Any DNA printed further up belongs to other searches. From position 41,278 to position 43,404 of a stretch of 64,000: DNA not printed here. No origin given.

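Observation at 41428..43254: HerA-like ATPase lacking its canonical nuclease/repair partners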

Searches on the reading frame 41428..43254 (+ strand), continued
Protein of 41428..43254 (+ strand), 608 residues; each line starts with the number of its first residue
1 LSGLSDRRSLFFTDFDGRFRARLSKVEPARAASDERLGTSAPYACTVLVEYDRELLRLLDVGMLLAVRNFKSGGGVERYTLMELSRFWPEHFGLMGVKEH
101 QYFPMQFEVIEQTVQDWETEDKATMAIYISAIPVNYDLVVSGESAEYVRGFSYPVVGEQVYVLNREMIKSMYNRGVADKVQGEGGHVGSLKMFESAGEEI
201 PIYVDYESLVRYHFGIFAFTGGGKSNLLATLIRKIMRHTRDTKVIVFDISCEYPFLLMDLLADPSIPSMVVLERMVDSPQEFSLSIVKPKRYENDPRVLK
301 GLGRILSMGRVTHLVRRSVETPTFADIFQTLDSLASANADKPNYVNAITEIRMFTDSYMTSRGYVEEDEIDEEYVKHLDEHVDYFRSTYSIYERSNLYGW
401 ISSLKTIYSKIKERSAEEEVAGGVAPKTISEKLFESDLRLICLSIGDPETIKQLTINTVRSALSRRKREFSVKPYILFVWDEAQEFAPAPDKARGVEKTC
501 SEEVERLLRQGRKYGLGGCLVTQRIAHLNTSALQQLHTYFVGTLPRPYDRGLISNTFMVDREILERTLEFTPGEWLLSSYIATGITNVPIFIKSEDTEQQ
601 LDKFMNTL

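Call 32: find_related_loci(query=window:41428-43254:+, collection=genome_contigs, flank=10000)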
Query window:41428-43254:+ (608 aa) in genome_contigs; peptide patterns used: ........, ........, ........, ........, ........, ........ (x = any residue, [..] = any of these).
293 stretches matched a pattern; 77 encode a relative of the query (tblastn E <= 1e-3); 76 distinct loci.
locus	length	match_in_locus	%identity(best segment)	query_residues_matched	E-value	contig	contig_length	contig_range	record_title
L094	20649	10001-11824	88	1-608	0e+0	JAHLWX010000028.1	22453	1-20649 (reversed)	MAG: Candidatus Jordarchaeum sp. LHC_1308 MAG_1308_Ga0212122_1000698, whole genome shotgun sequence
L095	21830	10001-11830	79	1-608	0e+0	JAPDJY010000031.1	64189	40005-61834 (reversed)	MAG: Thermoproteota archaeon isolate S9B3_HD70 c_000000000166, whole genome shotgun sequence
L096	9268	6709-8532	92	1-608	0e+0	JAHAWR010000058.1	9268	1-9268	MAG: Candidatus Jordarchaeia archaeon isolate QC4 QC4_scaffold_5900_curated, whole genome shotgun sequence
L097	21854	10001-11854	58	1-608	0e+0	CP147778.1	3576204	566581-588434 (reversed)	MAG: Candidatus Freyarchaeota archaeon SRVP19_Freyarchaeia-1 chromosome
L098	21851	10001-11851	58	1-608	0e+0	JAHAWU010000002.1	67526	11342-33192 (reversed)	MAG: Candidatus Jordarchaeia archaeon isolate QZM_A3 QZM_A3_scaffold_109_curated, whole genome shotgun sequence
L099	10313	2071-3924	57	1-608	0e+0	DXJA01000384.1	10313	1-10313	MAG TPA_asm: Candidatus Jordarchaeum madagascariense isolate EB_bin_7 k141_237083, whole genome shotgun sequence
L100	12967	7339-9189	57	1-608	0e+0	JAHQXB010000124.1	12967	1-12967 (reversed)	MAG: Candidatus Jordarchaeia archaeon isolate RPF2 contig_124_2525_length_12967_read_count_36176, whole genome shotgun s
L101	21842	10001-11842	58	1-605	0e+0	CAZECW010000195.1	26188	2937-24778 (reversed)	MAG TPA_asm: uncultured archaeon isolate SRP231805_co4_171 genome assembly, contig: k141_178747, whole genome shotgun se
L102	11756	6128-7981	56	1-608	0e+0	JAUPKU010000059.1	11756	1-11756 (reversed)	MAG: Thermoproteota archaeon isolate erpe_2018_pw_0hr_WHONDRS-PP48-000085_B_bin.57 scaffold_433197, whole genome shotgun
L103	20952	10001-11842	56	1-606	0e+0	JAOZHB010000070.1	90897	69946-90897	MAG: Candidatus Bathyarchaeota archaeon isolate DVMM_8 S150cm_k147_3275430, whole genome shotgun sequence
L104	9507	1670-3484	54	11-608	0e+0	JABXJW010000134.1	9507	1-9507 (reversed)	MAG: Desulfobacterales bacterium isolate CR_Bin_276 NODE_201_length_9507_cov_8.363203, whole genome shotgun sequence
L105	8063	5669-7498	54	11-606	0e+0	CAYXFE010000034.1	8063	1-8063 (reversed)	MAG TPA_asm: uncultured Candidatus Bathyarchaeia archaeon isolate SRP141559_co1_159 genome assembly, contig: NODE_5513_l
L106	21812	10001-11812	53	11-608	0e+0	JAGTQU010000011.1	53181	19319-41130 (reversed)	MAG: Candidatus Bathyarchaeota archaeon isolate QZM_B1_bin_55 QZM_B1_bin_55_scaffold_499_curated, whole genome shotgun s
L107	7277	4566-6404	54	11-608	0e+0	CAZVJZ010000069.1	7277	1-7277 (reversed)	MAG TPA_asm: uncultured Candidatus Bathyarchaeia archaeon isolate binchicken_co133_1 genome assembly, contig: NODE_8943_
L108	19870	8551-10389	53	11-608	0e+0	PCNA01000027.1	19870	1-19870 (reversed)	MAG: Candidatus Bathyarchaeota archaeon B24-2 bin242_scaffold2267, whole genome shotgun sequence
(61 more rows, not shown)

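Call 33: predict_structure(alignment_id=A1)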
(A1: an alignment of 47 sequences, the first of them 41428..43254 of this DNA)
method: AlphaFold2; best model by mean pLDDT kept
length: 608 residues; sequences in the alignment: 47
mean_pLDDT: 77.3   pTM: 0.70
mean pLDDT of the five models: 77.3, 76.4, 75.2, 74.6, 68.5
residues with pLDDT >= 90: 135; 70-90: 307; 50-70: 104; < 50: 62
segments of 3 or more residues with pLDDT < 50: 32-39, 100-113, 525-533, 545-549, 551-564
pLDDT, mean of each block of 10 residues (from residue 1): 69 87 82 43 81 82 86 86 80 56 44 55 78 83 84 88 86 71 69 71 78 54 73 87 92 93 94 91 91 91 94 76 86 90 91 92 85 88 88 86 83 69 79 89 90 90 85 87 75 77 81 81 53 52 50 46 51 60 53 77 88
secondary structure, 60 per line:
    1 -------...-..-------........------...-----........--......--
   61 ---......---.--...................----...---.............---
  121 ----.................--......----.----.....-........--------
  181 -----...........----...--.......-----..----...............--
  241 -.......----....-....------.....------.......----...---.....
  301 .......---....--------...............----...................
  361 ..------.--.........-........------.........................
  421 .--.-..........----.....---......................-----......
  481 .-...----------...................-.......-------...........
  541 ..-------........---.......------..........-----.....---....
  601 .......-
elements in order: E21-28 E43-50 H53-58 E64-69 E76-91 H105-117 E125-141 E144-149 E159-163 H165-172 E186-190 H191-196 E201-203 H206-212 H224-238 E242-248 H253-256 H258-261 E268-272 H279-285 H296-307 E311-314 H324-337 H342-362 H372-380 H382-389 H396-421 H426-435 E440-444 H448-469 E475-481 H496-514 E516-522 H530-542 H550-557 H561-567 E574-578 H579-583 E589-593 H597-607

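Call 37: fold_search(model_id=the predicted structure, library=pdb)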
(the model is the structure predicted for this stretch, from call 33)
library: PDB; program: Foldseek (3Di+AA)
matches with E <= 10: 1171; with E <= 0.001: 62
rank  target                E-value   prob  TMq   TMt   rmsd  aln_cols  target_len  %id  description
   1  9x1l_A                8.7e-19  1.00  0.44  0.45  10.7       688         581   14  The cryo-EM structure of HerA-NurA complex with AMPPNP from Thermococcus kodakarensis (released 2026-02-04)
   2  9x1m_A                7.9e-18  1.00  0.47  0.49  13.4       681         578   14  The cryo-EM structure of HerA-NurA complex with AMPPNP and dsDNA from Thermococcus kodakarensis (released 2026-02-04)
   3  4d2i_B                1.5e-16  1.00  0.46  0.59  13.1       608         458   14  Crystal structure of the HerA hexameric DNA translocase from Sulfolobus solfataricus bound to AMP-PNP (released 2014-12-03)
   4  4d2i_A                1.6e-16  1.00  0.46  0.58  10.0       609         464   15  Crystal structure of the HerA hexameric DNA translocase from Sulfolobus solfataricus bound to AMP-PNP (released 2014-12-03)
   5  8xaw_D                3.5e-15  1.00  0.49  0.52  11.1       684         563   15  Cryo-EM structure of an anti-phage defense complex bound to AMPPNP and DNA at state 1 (released 2024-06-05)
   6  8xau_E                7.9e-15  1.00  0.48  0.53  11.2       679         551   16  Cryo-EM structure of HerA (released 2024-06-05)
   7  8xau_A                1.5e-14  1.00  0.47  0.50  11.7       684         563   15  Cryo-EM structure of HerA (released 2024-06-05)
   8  8xav_A                2.7e-14  1.00  0.48  0.51   9.2       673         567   15  Cryo-EM structure of an anti-phage defense complex (released 2024-06-05)
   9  8zis_A                3.5e-14  1.00  0.46  0.49  13.6       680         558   14  HerA Hexamer (released 2025-03-12)
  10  8xav_E                5.2e-14  1.00  0.48  0.51  12.3       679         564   15  Cryo-EM structure of an anti-phage defense complex (released 2024-06-05)
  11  8zit_Q                1.1e-13  1.00  0.42  0.43  16.6       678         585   14  DUF4297-HerA complex with DNA and ATPgamaS (released 2025-03-12)
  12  8zir_O                1.1e-13  1.00  0.48  0.53  13.3       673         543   13  DUF4297-HerA complex (released 2025-03-12)
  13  8zis_D                1.5e-13  1.00  0.44  0.48  14.8       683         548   13  HerA Hexamer (released 2025-03-12)
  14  8ziq_O                2.1e-13  1.00  0.49  0.52  11.8       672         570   13  HerA-DUF4297 complex with DNA (released 2025-03-12)
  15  8zis_C                2.2e-13  1.00  0.49  0.52  12.0       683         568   14  HerA Hexamer (released 2025-03-12)
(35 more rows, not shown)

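Call 39: predict_structure(alignment_id=A2)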
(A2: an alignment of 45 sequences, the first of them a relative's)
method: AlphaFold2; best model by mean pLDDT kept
length: 627 residues; sequences in the alignment: 45
mean_pLDDT: 81.9   pTM: 0.85
mean pLDDT of the five models: 81.9, 69.3, 65.9, 63.8, 63.4
residues with pLDDT >= 90: 294; 70-90: 210; 50-70: 70; < 50: 53
segments of 3 or more residues with pLDDT < 50: 116-120, 122-156, 621-627
pLDDT, mean of each block of 10 residues (from residue 1): 68 82 80 79 92 98 97 79 60 90 95 58 44 30 33 51 84 95 91 92 88 89 92 92 92 92 94 95 91 96 95 93 94 67 77 83 96 96 87 81 92 85 83 84 93 92 90 81 90 63 94 96 88 94 96 90 57 83 74 73 67 52 45
secondary structure, 60 per line:
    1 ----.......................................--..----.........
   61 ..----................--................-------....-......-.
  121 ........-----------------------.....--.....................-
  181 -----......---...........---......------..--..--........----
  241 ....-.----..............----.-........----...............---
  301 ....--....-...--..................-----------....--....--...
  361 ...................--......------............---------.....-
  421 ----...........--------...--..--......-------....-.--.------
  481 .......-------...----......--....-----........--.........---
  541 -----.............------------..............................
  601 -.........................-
elements in order: H5-43 H52-62 E67-82 E85-100 E108-111 H113-118 E120-128 H152-156 H159-179 E186-191 H195-205 H209-214 H229-236 H251-264 H271-278 H283-297 E301-304 E307-310 H317-334 E346-349 E352-355 H358-379 E382-387 H394-405 H415-419 H425-435 E444-446 E456-458 E466-469 E481-487 E502-507 H510-513 E519-526 E529-537 H546-558 H571-600 H602-626

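Call 43: fold_search(model_id=the predicted structure, library=pdb)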
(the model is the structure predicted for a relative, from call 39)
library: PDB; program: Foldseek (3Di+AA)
matches with E <= 10: 669; with E <= 0.001: 10
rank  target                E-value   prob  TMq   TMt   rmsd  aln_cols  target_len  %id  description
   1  9x1m_G                5.9e-09  1.00  0.33  0.48  13.9       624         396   12  The cryo-EM structure of HerA-NurA complex with AMPPNP and dsDNA from Thermococcus kodakarensis (released 2026-02-04)
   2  9x1n_G                1.2e-07  1.00  0.30  0.45  14.2       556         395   12  The cryo-EM structure of HerA-NurA complex with ATPgammaS and dsDNA from Thermococcus kodakarensis (State 1) (released 2026-02-04)
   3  3taz_B                3.8e-07  1.00  0.31  0.42  17.1       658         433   11  Crystal structure of NurA bound to dAMP and manganese (released 2011-11-23)
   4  3taz_A                4.9e-07  1.00  0.30  0.40  17.1       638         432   11  Crystal structure of NurA bound to dAMP and manganese (released 2011-11-23)
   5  9x1l_G                6.4e-07  1.00  0.26  0.38  16.0       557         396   13  The cryo-EM structure of HerA-NurA complex with AMPPNP from Thermococcus kodakarensis (released 2026-02-04)
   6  2ygk_A                1.5e-06  1.00  0.35  0.63  10.1       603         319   12  Crystal structure of the NurA nuclease from Sulfolobus solfataricus (released 2011-12-14)
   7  3tai_B                1.8e-06  1.00  0.29  0.40  18.3       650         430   12  Crystal structure of NurA (released 2011-11-23)
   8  3tai_A                2.5e-06  1.00  0.31  0.42  15.9       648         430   11  Crystal structure of NurA (released 2011-11-23)
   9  3tal_B                8.1e-06  1.00  0.23  0.32  18.2       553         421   10  Crystal structure of NurA with manganese (released 2011-11-23)
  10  3tal_A                9.0e-06  1.00  0.28  0.38  14.8       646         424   12  Crystal structure of NurA with manganese (released 2011-11-23)
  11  1mkm_A                1.7e-02  0.69  0.11  0.25  21.9       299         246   11  CRYSTAL STRUCTURE OF THE THERMOTOGA MARITIMA ICLR (released 2002-09-11)
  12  2g9w_A                3.1e-02  1.00  0.12  0.53   4.1        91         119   24  Crystal Structure of Rv1846c, a Putative Transcriptional Regulatory Protein of Mycobacterium Tuberculosis (released 2007-03-13)
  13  1bja_A                4.3e-02  1.00  0.11  0.61   5.3        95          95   15  ACTIVATION DOMAIN OF THE PHAGE T4 TRANSCRIPTION FACTOR MOTA (released 1998-11-04)
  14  8cdv_C                4.5e-02  1.00  0.09  0.13   2.1        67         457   24  Rnase R bound to a 30S degradation intermediate (state II) (released 2023-12-20)
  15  4aih_E                5.0e-02  1.00  0.11  0.47   9.6       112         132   16  Crystal structure of RovA from Yersinia in its free form (released 2012-09-12)
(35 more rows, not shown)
